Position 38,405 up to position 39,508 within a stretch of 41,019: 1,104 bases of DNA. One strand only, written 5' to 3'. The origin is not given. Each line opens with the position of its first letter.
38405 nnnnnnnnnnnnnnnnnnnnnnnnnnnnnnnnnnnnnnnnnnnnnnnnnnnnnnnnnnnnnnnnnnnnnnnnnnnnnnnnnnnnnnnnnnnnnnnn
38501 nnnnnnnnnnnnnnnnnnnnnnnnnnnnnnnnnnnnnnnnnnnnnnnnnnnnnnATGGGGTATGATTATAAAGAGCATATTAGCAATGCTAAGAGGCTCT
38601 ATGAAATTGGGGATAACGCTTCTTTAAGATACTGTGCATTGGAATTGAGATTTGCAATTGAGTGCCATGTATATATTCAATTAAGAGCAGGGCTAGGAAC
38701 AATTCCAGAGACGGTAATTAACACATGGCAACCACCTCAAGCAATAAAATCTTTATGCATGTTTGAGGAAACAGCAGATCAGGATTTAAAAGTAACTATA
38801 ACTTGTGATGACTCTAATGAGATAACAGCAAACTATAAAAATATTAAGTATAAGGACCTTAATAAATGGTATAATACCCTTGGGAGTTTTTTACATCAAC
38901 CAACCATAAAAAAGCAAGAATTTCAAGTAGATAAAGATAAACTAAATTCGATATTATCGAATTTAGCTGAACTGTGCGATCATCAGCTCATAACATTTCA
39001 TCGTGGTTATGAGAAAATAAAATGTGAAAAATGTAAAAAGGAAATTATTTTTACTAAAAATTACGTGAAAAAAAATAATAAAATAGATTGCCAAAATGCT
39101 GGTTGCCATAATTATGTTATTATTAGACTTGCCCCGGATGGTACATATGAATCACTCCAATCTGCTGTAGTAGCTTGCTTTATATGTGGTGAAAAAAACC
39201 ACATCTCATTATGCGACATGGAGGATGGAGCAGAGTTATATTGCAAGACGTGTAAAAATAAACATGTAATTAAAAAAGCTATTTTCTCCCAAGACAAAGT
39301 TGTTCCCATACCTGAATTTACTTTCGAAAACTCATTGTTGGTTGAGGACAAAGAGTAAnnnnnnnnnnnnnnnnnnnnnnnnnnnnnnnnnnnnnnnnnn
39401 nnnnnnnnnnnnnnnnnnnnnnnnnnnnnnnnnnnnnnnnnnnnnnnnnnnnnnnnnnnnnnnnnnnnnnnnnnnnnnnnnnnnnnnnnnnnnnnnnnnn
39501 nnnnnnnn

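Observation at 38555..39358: Uncharacterised AT-rich Cys-rich protein in the prophage cargo slot: candidate novel defence gene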

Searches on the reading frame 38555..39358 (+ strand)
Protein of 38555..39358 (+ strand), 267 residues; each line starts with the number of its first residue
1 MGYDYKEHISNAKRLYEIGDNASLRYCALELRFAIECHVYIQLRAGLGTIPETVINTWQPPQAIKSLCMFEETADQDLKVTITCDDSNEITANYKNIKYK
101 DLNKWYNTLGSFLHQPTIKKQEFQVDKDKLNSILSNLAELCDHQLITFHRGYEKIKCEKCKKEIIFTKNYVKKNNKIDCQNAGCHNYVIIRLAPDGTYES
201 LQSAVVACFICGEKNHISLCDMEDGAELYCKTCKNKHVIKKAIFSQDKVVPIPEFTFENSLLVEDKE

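Call 3: search_protein_families(library=pfam, proteins=[window:38555-39358:+], max_evalue=1)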
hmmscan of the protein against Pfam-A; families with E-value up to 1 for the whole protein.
window:38555-39358:+ (267 aa): 7 families
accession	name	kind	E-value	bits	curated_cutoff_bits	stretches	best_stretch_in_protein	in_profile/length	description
PF21255.3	DNMT3_ADD_GATA1-like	-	0.027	15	27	1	208-236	1-29/50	DNMT3, ADD PHD zinc finger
PF13451.12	zf_Tbcl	-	0.056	13.9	24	1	154-168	4-18/48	Probable treble clef domain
PF01667.23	Ribosomal_S27e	-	0.11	12.6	24.5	0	141-162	13-34/55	Ribosomal protein S27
PF00098.28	zf-CCHC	-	0.19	12.3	20.8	1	207-218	2-13/18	Zinc knuckle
PF25422.1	DUF7892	-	0.37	10.6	27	1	202-238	51-87/159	Domain of unknown function (DUF7892)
PF06107.17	DUF951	-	0.86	10.1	25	1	154-176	30-52/55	Bacterial protein of unknown function (DUF951)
PF21781.2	DUF6876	-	0.88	10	27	0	57-102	49-97/117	Family of unknown function (DUF6876)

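Call 4: search_protein_families(library=padloc, proteins=[window:38555-39358:+], max_evalue=1)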
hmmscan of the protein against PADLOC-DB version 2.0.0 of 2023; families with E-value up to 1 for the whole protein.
window:38555-39358:+ (267 aa): 0 families

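Call 7: search_dna_similar(query=window:38555-39358:+, collection=phages, mode=protein, max_rows=15)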
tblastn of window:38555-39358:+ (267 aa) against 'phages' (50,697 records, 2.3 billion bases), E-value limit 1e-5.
No match.

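Call 10: find_homologous_proteins(query=window:38555-39355:+, max_evalue=0.001)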
Query window:38555-39355:+ (267 aa): 19 proteins with E <= 0.001 among 171 candidates.
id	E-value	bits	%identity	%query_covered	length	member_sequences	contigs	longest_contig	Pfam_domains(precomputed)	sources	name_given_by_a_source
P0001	3.6e-179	612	99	100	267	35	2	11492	-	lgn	-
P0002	7.2e-176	601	98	100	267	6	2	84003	-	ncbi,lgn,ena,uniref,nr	ncbi:hypothetical protein IGP50_12325 [Escherichia coli]|uniref:hypothetical protein n=1 Tax=Escheri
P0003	5.2e-159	546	89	100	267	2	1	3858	-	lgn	-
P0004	3.5e-121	422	67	100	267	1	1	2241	-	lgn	-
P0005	2.4e-115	403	65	97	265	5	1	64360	-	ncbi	ncbi:hypothetical protein ACU619_23760 [Klebsiella aerogenes]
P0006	1.8e-114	400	64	97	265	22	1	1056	-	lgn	-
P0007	2.4e-113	396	64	100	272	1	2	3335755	-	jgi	jgi:hypothetical protein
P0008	1.5e-110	387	99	64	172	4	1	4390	-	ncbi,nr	ncbi:TPA: hypothetical protein ACNCEJ_004601, partial [Escherichia coli]|nr:hypothetical protein [Es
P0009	3.3e-109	382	62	100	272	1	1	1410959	-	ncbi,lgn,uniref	ncbi:hypothetical protein [Ewingella allii]|uniref:hypothetical protein n=1 Tax=Ewingella allii TaxI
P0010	4.8e-105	369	60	99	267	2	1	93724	-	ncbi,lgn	ncbi:hypothetical protein ABEH95_003000 [Yersinia enterocolitica]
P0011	2.4e-100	353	60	98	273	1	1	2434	-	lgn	-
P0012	1.1e-99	351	57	100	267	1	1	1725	-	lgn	-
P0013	4.9e-91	323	55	100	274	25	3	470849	-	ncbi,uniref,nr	ncbi:hypothetical protein M8Q33_16340 [Enterobacter hormaechei]|uniref:hypothetical protein n=1 Tax=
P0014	4.8e-72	261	47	99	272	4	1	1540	-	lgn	-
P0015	1.6e-71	259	47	97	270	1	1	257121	-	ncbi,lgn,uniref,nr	ncbi:hypothetical protein [Pantoea sp. Fr-CA_6]|uniref:hypothetical protein n=1 Tax=Pantoea sp. Fr-C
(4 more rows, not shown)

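Call 11: search_protein_families(library=ncbifam, proteins=[window:38555-39355:+], max_evalue=1)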
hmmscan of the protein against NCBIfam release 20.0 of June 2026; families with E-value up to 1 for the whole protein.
window:38555-39355:+ (267 aa): 1 family
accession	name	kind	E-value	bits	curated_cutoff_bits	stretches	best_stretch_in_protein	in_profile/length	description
NF001629.0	PRK00415.1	equivalog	0.24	11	70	0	152-169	12-30/62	30S ribosomal protein S27e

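Call 12: search_protein_families(library=phrogs, proteins=[window:38555-39355:+], max_evalue=1)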
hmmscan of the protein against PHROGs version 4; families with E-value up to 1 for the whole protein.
window:38555-39355:+ (267 aa): 3 families
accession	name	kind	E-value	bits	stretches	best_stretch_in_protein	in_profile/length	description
phrog_5602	-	unknown function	0.0045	17.6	2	202-241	15-56/60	-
phrog_1244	-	unknown function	0.059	13.8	0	202-245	105-151/157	-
phrog_3207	-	unknown function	0.59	11.3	1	139-191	11-60/90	-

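Call 13: search_solved_structures(query=window:38555-39355:+, max_evalue=10)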
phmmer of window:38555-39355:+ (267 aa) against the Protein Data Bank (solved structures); distinct sequences matched with E-value up to 10: 3.
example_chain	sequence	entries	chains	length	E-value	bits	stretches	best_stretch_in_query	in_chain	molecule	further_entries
2xzl_A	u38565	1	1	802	0.25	14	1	155-219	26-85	ATP-DEPENDENT HELICASE NAM7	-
9qdq_A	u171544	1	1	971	0.45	13.1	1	155-219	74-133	ATP-dependent helicase NAM7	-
1b8t_A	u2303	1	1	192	5.6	9.5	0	196-238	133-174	PROTEIN (CRP1)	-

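Call 19: predict_structure(alignment_id=A1)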
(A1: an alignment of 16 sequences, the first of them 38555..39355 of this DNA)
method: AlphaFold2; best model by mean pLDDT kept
length: 267 residues; sequences in the alignment: 16
mean_pLDDT: 77.5   pTM: 0.68
mean pLDDT of the five models: 77.5, 76.0, 74.4, 72.7, 71.1
residues with pLDDT >= 90: 49; 70-90: 160; 50-70: 34; < 50: 24
segments of 3 or more residues with pLDDT < 50: 243-249, 252-267
pLDDT, mean of each block of 10 residues (from residue 1): 80 96 93 92 85 84 80 68 73 82 91 73 84 93 75 86 86 84 85 81 75 77 67 72 47 34 35
secondary structure, 60 per line:
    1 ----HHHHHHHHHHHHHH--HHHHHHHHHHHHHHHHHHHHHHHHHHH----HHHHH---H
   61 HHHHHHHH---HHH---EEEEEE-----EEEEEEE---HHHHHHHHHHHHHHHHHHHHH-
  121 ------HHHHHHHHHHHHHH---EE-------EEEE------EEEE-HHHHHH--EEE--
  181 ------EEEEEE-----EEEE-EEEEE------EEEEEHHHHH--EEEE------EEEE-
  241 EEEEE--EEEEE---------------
elements in order: H5-18 H21-47 H52-56 H60-68 E78-83 E89-95 H99-119 H127-140 E153-156 E163-166 H168-173 E176-178 E187-192 E198-201 E203-207 E214-218 H219-223 E226-229 E236-239 E241-245 E248-252

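Call 21: search_protein_representatives(alignment_id=A1)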
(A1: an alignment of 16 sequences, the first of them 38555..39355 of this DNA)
Query: 16 sequences, 268 profile positions. Proteins with E-value up to 0.001 (for the whole library): 873; up to 1e-10: 592; up to 1e-30: 55. The best 150 are listed.
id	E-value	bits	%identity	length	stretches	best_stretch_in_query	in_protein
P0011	1.7e-123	427.5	-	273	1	1-266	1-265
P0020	1.3e-73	264.0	-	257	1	2-241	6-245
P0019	2.3e-71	256.6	-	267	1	2-257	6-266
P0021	8.2e-54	199.0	-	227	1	2-173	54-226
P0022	6.9e-44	166.5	-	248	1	7-242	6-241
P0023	2.2e-43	164.8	-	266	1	1-242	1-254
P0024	1.8e-39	152.0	-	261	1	3-240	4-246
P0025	4.2e-39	150.8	-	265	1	1-240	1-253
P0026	3.1e-38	147.9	-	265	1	9-243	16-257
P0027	3.6e-38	147.7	-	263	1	3-239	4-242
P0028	7.8e-38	146.6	-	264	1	3-241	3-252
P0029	1.2e-37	146.1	-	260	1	3-240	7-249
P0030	1.7e-37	145.5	-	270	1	1-244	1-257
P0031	1.9e-37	145.4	-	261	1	1-241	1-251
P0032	2.2e-37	145.2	-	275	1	1-241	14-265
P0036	3.5e-36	141.2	-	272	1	2-250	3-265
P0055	1.2e-32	129.6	-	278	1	7-245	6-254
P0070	6.3e-31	124.0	-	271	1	24-242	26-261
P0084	2.3e-29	118.9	-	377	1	6-243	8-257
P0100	3.5e-28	115.0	-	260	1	2-241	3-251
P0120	4.9e-27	111.2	-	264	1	7-250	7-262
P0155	2.6e-25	105.6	-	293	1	6-247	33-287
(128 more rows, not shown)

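Call 25: find_encoding_contigs(protein=P0005, flank=8000, max_places=2)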
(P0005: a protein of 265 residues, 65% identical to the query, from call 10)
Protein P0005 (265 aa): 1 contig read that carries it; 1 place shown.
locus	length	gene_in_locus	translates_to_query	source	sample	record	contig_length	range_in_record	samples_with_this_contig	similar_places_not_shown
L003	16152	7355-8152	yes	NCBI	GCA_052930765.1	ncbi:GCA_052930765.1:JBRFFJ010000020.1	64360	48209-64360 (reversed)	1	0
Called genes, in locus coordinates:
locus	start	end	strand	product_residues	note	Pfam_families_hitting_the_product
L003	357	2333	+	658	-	PF00753:Lactamase_B, PF14863:Alkyl_sulf_dimr, PF14864:Alkyl_sulf_C, PF02036:SCP2 (weak)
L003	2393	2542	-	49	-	-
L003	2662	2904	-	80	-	-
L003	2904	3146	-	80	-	PF06183:DinI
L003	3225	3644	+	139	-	PF00717:Peptidase_S24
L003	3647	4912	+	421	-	PF00817:IMS, PF11798:IMS_HHH (weak), PF11799:IMS_C, PF13438:DUF4113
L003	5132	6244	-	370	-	PF16289:PIN_12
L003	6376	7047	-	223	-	PF02586:SRAP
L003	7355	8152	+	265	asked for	-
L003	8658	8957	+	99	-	-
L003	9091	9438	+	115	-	PF01844:HNH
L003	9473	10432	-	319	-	PF04463:2-thiour_desulf, PF08349:DUF1722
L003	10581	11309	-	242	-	PF00376:MerR, PF13411:MerR_1, PF22270:MlrA_helical, PF22267:MlrA_C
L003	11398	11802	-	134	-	PF06519:TolA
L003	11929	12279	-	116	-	PF12833:HTH_18, PF00165:HTH_AraC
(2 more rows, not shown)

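Call 26: find_encoding_contigs(protein=P0009, flank=8000, max_places=2)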
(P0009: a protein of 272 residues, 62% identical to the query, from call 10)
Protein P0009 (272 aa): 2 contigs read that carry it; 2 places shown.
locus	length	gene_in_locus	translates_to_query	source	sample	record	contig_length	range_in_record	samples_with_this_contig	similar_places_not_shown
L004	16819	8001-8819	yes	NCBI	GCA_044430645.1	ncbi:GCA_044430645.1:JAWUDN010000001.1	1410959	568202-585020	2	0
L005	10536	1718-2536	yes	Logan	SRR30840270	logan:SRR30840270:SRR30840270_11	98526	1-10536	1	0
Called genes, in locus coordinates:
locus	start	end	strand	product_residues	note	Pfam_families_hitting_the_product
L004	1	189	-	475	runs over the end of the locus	PF14072:DndB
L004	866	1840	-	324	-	PF01844:HNH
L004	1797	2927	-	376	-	PF00145:DNA_methylase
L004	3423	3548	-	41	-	-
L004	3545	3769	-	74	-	PF01258:zf-dskA_traR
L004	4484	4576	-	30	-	PF10893:Phage_186_Fil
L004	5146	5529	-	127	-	-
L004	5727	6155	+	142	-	PF07022:Phage_CI_repr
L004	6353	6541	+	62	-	PF16452:Phage_CI_C (weak)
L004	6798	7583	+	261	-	-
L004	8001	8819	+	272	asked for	-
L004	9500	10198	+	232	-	PF06904:Extensin-like_C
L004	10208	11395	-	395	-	PF01546:Peptidase_M20, PF07687:M20_dimer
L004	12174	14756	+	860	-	PF14903:WG_beta_rep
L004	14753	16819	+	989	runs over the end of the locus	PF14903:WG_beta_rep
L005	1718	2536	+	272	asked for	-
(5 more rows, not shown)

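Call 27: find_encoding_contigs(protein=P0013, flank=8000, max_places=3)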
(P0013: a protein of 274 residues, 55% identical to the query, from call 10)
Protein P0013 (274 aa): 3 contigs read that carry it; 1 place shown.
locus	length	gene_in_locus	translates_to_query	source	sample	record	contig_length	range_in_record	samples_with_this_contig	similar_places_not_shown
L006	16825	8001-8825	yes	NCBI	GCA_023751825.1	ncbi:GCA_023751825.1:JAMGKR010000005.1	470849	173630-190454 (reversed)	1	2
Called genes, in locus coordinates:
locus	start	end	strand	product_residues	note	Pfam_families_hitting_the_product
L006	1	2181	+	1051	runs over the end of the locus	PF00873:ACR_tran, PF03176:MMPL (weak)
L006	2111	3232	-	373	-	PF04107:GCS2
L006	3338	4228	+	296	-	PF02558:ApbA, PF08546:ApbA_C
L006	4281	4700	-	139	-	PF01381:HTH_3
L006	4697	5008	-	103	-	PF09907:HigB_toxin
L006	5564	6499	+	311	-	-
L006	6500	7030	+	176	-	PF04471:Mrr_cat (weak)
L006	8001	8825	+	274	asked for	-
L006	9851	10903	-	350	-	-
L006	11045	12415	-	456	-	PF08867:FRG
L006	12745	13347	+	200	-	PF00589:Phage_integrase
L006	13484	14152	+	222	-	PF02677:QueH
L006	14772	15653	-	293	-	PF00126:HTH_1, PF03466:LysR_substrate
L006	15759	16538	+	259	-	PF03306:AAL_decarboxy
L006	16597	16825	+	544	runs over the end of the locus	PF02776:TPP_enzyme_N, PF00205:TPP_enzyme_M, PF02775:TPP_enzyme_C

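Call 29: search_protein_families(library=pfam, alignment_id=A2, max_evalue=1)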
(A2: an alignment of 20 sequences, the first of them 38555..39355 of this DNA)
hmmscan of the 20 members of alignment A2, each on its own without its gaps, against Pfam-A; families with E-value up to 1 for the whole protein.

A. member 1, window:38555-39355:+ (267 aa): 7 families
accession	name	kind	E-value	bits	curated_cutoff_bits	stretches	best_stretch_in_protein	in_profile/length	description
PF21255.3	DNMT3_ADD_GATA1-like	-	0.027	15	27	1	208-236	1-29/50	DNMT3, ADD PHD zinc finger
PF13451.12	zf_Tbcl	-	0.056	13.9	24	1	154-168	4-18/48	Probable treble clef domain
PF01667.23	Ribosomal_S27e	-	0.11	12.6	24.5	0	141-162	13-34/55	Ribosomal protein S27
PF00098.28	zf-CCHC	-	0.19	12.3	20.8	1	207-218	2-13/18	Zinc knuckle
PF25422.1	DUF7892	-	0.37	10.6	27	1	202-238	51-87/159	Domain of unknown function (DUF7892)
PF06107.17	DUF951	-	0.86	10.1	25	1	154-176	30-52/55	Bacterial protein of unknown function (DUF951)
PF21781.2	DUF6876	-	0.88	10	27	0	57-102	49-97/117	Family of unknown function (DUF6876)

B. families by the number of members that match (of 20 scanned): 93 families (the first 25 are shown)
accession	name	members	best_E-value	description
PF24441.1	DUF7560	6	3.9e-05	Family of unknown function (DUF7560)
PF05129.18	Zn_ribbon_Elf1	6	4.3e-05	Transcription elongation factor Elf1 like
PF25206.1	DUF7836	5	0.0071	Domain of unknown function (DUF7836)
PF12760.12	Zn_ribbon_IS1595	5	0.045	Transposase zinc-ribbon domain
PF13717.11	Zn_ribbon_4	4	0.0021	zinc-ribbon domain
PF09723.15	Zn_ribbon_8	4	0.034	Zinc ribbon domain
PF01667.23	Ribosomal_S27e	3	0.0097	Ribosomal protein S27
PF07282.18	Cas12f1-like_TNB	3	0.015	Cas12f1-like, TNB domain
PF21344.3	Zn_ribbon_LysW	3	0.019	Alpha-aminoadipate carrier protein LysW-like, globular domain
PF07191.17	Zn_ribbon_6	3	0.02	Double zinc ribbon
PF01485.27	IBR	3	0.024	IBR domain, a half RING-finger domain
PF08209.17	Sgf11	2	0.0089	Sgf11 (transcriptional regulation protein)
PF17207.9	MCM_OB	2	0.014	MCM OB domain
PF14354.12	Lar_restr_allev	2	0.03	Restriction alleviation protein Lar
PF13451.12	zf_Tbcl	2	0.056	Probable treble clef domain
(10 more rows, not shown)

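Call 30: find_homologous_proteins(query=A2, max_evalue=0.00001)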
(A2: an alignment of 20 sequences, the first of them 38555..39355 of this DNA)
Query A2 (20 sequences) (267 aa, profile of the alignment): 158 proteins with E <= 0.00001 among 5737 candidates; the best 120 are listed.
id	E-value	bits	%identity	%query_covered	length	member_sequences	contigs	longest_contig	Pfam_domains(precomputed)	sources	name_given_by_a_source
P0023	4.6e-91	323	31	93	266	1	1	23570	-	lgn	-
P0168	1.2e-85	305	31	90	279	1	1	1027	-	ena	-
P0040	1.0e-83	299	27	93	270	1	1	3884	-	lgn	-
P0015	1.8e-83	298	47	97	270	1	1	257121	-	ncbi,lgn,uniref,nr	ncbi:hypothetical protein [Pantoea sp. Fr-CA_6]|uniref:hypothetical protein n=1 Tax=Pantoea sp. Fr-C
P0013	4.6e-83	296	55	100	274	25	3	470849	-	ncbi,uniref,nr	ncbi:hypothetical protein M8Q33_16340 [Enterobacter hormaechei]|uniref:hypothetical protein n=1 Tax=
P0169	9.3e-83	295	31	88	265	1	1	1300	-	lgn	-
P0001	1.2e-81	292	99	100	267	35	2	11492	-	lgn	-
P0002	5.4e-81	290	98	100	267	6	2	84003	-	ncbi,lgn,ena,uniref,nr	ncbi:hypothetical protein IGP50_12325 [Escherichia coli]|uniref:hypothetical protein n=1 Tax=Escheri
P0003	2.8e-80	287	89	100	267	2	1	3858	-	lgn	-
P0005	7.6e-80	286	65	97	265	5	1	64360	-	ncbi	ncbi:hypothetical protein ACU619_23760 [Klebsiella aerogenes]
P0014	1.6e-79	285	47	99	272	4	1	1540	-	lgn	-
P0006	5.1e-78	280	64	97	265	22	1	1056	-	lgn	-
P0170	1.4e-77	278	30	86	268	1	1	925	-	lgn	-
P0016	2.1e-77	278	47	97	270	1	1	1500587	-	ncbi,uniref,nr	ncbi:hypothetical protein [Pantoea ananatis]|uniref:hypothetical protein n=1 Tax=Pantoea ananas TaxI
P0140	2.7e-77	278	31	43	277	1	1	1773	-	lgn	-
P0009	8.8e-75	269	62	100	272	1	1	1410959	-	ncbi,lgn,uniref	ncbi:hypothetical protein [Ewingella allii]|uniref:hypothetical protein n=1 Tax=Ewingella allii TaxI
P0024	1.3e-71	259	32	82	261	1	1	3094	-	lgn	-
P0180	4.2e-67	244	34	62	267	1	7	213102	-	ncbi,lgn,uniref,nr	ncbi:hypothetical protein B5G52_07945 [Pseudoalteromonas sp. A601]|uniref:hypothetical protein n=1 T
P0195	3.2e-61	225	25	89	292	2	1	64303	-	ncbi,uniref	ncbi:hypothetical protein V6R85_24055 [Agrobacterium sp. CCNWLW32]|uniref:hypothetical protein n=1 T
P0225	1.1e-58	216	24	84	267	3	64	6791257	-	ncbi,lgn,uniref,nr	ncbi:hypothetical protein PVE_R2G0877 [Pseudomonas veronii 1YdBTEX2]|uniref:Uncharacterized protein 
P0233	7.2e-58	214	29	55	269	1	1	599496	-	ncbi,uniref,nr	ncbi:hypothetical protein [Vogesella indigofera]|uniref:hypothetical protein n=1 Tax=Vogesella indig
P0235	8.3e-58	214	25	60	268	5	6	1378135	-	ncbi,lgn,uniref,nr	ncbi:hypothetical protein P3538_01670 [Vibrio parahaemolyticus]|uniref:hypothetical protein n=2 Tax=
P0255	1.8e-55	206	29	43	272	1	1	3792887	-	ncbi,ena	-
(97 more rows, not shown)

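Call 31: find_encoding_contigs(protein=P0225, flank=7000, max_places=4)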
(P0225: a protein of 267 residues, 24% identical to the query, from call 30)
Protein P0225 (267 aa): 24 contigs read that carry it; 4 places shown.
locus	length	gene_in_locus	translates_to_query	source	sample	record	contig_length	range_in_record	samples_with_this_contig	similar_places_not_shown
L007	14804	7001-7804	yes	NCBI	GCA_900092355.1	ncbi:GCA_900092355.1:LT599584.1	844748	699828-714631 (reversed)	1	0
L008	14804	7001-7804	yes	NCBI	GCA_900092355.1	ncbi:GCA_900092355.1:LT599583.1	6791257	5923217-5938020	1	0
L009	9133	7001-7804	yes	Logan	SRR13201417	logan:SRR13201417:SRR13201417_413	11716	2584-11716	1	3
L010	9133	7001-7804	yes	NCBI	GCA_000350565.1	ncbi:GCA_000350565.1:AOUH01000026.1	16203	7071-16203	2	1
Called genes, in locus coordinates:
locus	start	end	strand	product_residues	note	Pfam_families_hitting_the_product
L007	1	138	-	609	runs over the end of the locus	PF10412:TrwB_AAD_bind (faint), PF12696:TraG-D_C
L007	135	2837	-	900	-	PF07514:TraI_2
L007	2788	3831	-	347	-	PF09588:YqaJ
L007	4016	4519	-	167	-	-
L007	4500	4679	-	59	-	-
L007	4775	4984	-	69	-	-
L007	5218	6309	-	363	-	PF03837:RecT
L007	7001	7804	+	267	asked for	-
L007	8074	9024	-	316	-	PF01610:DDE_Tnp_ISL3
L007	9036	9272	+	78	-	-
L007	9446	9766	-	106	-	-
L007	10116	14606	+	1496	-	-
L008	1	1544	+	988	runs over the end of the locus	PF00270:DEAD, PF04851:ResIII, PF00271:Helicase_C, PF22590:Cas3-like_C_2 (weak), PF19306:WHD_Lhr, PF08494:DEAD_assoc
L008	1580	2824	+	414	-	PF23235:WHD_3rd_Lhr, PF23234:WHD_4th_Lhr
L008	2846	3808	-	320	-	PF01965:DJ-1_PfpI, PF12833:HTH_18, PF00165:HTH_AraC (weak)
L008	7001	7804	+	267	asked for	-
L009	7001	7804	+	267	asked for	-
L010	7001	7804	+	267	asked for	-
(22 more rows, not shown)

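Call 32: find_encoding_contigs(protein=P0235, flank=7000, max_places=3)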
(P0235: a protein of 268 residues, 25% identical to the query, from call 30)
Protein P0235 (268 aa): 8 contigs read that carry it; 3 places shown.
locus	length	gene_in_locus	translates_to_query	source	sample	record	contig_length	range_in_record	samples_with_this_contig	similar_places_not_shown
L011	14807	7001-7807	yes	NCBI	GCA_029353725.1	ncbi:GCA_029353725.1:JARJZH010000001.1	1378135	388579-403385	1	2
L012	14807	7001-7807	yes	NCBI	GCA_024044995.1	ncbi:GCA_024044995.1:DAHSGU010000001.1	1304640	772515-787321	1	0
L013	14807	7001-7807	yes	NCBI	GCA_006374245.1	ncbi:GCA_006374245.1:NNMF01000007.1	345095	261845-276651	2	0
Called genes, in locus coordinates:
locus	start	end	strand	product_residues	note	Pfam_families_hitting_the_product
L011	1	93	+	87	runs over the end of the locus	PF19199:Phage_coatGP8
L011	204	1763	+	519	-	-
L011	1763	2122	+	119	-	PF17537:DUF5455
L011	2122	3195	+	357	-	PF05707:Zot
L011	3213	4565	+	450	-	PF21305:type_II_gspD_N0, PF03958:Secretin_N, PF00263:Secretin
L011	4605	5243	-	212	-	PF10881:DUF2726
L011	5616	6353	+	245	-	-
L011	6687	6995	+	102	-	-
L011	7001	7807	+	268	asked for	-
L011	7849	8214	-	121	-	-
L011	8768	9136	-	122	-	-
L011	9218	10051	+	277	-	PF00126:HTH_1, PF03466:LysR_substrate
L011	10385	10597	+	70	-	-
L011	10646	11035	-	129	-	PF00582:Usp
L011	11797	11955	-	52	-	PF03701:UPF0181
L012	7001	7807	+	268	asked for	-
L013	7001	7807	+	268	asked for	-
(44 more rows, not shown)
